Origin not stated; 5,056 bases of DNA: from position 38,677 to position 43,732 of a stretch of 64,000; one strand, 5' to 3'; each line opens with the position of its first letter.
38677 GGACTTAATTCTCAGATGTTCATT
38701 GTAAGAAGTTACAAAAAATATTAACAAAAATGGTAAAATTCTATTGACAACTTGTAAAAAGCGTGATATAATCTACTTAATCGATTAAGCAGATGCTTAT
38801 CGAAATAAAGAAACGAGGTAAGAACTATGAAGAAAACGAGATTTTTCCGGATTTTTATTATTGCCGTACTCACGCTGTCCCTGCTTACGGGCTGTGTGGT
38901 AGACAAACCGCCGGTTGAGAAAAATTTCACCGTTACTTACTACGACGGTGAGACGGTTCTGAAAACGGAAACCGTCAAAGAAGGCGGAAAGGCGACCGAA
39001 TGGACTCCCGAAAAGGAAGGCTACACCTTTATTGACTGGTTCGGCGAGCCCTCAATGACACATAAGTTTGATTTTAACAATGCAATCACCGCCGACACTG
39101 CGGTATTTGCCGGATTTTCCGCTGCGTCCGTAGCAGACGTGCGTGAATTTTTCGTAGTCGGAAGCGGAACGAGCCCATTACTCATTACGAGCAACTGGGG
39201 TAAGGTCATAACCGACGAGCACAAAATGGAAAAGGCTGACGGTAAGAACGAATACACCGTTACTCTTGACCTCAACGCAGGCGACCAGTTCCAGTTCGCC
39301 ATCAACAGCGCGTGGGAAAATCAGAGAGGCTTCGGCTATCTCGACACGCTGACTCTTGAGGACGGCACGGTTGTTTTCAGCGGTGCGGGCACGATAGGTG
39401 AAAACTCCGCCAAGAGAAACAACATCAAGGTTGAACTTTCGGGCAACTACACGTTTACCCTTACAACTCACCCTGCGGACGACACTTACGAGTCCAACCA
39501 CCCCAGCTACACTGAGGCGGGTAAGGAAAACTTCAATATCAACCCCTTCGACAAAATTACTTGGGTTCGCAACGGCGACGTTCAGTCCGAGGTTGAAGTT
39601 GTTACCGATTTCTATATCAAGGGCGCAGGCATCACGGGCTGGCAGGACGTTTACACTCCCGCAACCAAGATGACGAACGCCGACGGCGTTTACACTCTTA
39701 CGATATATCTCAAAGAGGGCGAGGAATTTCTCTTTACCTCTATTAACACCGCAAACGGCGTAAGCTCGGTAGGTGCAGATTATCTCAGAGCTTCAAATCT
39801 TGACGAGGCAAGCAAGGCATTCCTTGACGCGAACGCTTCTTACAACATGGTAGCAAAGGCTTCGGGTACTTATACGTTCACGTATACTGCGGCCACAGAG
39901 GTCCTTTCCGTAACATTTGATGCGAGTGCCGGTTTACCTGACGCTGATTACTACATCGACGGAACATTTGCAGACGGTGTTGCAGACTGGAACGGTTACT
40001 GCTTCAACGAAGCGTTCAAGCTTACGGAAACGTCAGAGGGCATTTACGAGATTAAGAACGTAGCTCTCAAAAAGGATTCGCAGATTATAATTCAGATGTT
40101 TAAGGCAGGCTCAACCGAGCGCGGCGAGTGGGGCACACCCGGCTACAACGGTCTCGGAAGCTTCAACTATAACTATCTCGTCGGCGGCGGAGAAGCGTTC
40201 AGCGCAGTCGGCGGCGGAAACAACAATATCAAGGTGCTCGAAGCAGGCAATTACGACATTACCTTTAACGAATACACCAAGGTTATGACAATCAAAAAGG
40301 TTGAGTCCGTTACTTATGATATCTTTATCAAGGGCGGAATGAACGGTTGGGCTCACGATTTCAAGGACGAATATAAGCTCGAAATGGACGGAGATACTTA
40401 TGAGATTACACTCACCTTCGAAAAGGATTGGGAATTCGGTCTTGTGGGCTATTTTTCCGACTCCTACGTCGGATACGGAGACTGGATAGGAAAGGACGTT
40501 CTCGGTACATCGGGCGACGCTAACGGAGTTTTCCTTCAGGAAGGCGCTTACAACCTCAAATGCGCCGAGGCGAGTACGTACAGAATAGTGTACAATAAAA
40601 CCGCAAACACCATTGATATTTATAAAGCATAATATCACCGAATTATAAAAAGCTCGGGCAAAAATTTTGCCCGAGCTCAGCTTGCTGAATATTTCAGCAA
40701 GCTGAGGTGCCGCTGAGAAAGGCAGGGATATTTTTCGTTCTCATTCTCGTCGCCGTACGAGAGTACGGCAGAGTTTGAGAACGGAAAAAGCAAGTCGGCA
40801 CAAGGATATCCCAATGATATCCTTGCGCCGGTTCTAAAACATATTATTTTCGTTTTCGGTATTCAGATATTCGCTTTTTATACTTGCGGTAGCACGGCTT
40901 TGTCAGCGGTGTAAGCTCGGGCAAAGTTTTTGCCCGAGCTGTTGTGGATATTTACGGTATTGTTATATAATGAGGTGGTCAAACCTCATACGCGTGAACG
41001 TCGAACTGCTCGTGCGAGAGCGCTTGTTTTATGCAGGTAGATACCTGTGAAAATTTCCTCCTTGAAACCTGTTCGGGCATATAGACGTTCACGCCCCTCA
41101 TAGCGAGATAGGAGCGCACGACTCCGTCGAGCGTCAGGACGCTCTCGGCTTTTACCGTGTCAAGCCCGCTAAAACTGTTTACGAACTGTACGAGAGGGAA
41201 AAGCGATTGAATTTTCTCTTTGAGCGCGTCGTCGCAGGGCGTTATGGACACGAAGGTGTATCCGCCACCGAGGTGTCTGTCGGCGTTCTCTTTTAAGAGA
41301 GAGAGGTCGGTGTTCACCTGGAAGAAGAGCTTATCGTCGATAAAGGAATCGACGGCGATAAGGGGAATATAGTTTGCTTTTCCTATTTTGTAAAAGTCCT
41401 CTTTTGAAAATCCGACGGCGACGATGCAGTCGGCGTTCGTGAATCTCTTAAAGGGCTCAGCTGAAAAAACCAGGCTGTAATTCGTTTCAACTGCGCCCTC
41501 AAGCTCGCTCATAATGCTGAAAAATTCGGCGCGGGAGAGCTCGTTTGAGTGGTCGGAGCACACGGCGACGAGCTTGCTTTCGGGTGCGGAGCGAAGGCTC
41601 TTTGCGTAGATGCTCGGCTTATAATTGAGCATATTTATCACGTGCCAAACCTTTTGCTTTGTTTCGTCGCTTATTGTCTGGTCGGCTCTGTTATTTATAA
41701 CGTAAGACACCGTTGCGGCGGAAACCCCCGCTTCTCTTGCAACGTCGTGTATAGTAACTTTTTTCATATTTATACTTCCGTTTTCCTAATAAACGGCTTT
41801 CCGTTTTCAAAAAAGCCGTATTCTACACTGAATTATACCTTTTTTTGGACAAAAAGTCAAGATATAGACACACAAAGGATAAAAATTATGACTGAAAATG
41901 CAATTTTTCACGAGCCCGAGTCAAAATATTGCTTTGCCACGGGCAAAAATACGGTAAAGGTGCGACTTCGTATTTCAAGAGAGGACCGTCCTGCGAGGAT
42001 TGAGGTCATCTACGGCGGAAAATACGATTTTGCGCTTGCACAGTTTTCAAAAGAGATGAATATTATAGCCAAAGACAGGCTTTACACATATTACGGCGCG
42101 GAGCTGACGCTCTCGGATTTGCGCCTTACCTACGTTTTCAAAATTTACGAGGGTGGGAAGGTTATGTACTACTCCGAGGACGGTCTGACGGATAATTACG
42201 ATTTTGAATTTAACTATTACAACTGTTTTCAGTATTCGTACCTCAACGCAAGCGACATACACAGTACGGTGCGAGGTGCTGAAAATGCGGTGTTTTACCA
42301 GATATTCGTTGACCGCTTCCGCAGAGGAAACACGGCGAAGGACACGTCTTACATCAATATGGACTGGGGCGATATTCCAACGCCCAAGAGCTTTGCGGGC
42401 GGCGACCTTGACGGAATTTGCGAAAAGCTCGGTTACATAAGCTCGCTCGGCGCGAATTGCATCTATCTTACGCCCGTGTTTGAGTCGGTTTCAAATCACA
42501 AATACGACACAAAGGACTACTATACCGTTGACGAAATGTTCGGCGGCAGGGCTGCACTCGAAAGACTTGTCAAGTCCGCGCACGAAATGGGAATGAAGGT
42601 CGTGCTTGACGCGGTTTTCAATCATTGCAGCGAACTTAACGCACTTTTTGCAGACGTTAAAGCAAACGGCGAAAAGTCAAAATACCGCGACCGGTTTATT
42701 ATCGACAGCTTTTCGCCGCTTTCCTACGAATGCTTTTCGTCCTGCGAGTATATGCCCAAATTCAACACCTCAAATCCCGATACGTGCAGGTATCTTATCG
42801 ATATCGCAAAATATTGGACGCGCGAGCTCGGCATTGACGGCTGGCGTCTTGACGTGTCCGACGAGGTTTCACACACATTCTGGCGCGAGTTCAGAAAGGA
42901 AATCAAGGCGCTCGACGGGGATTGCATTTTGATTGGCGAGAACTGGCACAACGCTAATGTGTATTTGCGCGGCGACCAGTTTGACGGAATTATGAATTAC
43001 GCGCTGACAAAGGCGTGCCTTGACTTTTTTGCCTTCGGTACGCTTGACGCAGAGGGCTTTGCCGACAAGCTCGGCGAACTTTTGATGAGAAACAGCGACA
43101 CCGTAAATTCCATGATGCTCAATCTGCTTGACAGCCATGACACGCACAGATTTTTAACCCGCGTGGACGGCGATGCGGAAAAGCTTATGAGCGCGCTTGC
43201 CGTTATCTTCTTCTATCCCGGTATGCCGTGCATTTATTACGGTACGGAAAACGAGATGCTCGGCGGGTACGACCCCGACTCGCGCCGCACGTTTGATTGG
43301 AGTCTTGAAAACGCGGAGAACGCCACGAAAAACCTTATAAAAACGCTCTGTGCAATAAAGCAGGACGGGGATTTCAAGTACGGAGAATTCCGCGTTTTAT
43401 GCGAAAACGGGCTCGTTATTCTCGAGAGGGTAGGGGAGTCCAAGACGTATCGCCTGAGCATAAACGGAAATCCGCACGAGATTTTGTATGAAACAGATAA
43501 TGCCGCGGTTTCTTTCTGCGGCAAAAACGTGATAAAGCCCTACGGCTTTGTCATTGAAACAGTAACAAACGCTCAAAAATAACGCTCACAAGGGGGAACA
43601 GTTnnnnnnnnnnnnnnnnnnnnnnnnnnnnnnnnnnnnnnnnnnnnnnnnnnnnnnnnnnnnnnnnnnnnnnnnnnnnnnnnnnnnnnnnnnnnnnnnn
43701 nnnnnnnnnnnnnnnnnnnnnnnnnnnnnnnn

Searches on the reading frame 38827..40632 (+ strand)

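Call 78: search_protein_families(library=pfam, proteins=[window:38827-40632:+], max_evalue=0.00001)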
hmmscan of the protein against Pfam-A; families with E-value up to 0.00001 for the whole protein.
window:38827-40632:+ (601 aa): 2 families
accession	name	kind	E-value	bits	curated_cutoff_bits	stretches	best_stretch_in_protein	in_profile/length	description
PF16411.10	SusF_SusE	-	6.7e-12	46.5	27.5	1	270-484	8-164/167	Outer membrane protein SusF_SusE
PF09479.16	Flg_new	-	1.1e-07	32.2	27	1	34-95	1-64/65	Listeria-Bacteroides repeat domain (List_Bact_rpt)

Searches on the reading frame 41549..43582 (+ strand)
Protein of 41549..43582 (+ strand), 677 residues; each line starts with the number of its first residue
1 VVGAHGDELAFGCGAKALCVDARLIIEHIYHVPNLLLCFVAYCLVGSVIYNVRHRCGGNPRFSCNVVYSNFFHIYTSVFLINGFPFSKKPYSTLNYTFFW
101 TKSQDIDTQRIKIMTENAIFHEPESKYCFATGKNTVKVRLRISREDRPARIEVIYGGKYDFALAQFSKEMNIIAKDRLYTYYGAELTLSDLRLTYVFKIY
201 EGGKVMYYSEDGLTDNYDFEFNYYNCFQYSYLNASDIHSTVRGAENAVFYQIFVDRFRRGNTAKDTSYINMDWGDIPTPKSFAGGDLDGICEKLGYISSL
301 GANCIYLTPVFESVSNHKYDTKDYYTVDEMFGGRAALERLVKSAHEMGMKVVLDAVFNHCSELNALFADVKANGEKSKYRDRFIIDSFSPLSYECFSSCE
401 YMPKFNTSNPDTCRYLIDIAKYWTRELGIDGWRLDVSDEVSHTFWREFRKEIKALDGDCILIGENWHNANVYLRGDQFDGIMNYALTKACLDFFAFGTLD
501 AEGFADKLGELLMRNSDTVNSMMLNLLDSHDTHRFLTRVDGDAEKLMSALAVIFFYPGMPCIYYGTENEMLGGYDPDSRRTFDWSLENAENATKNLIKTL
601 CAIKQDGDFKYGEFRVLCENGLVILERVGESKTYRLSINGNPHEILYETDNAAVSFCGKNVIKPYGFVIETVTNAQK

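Call 78: search_protein_families(library=pfam, proteins=[window:41549-43582:+], max_evalue=0.00001)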
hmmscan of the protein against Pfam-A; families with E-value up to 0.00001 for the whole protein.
window:41549-43582:+ (677 aa): 2 families
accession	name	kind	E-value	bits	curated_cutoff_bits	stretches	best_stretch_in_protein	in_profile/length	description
PF00128.31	Alpha-amylase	-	4.3e-69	234.3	22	1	251-582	1-361/446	Alpha amylase, catalytic domain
PF02903.20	Alpha-amylase_N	-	1.2e-25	90.5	23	1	114-233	1-120/120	Alpha amylase, N-terminal ig-like domain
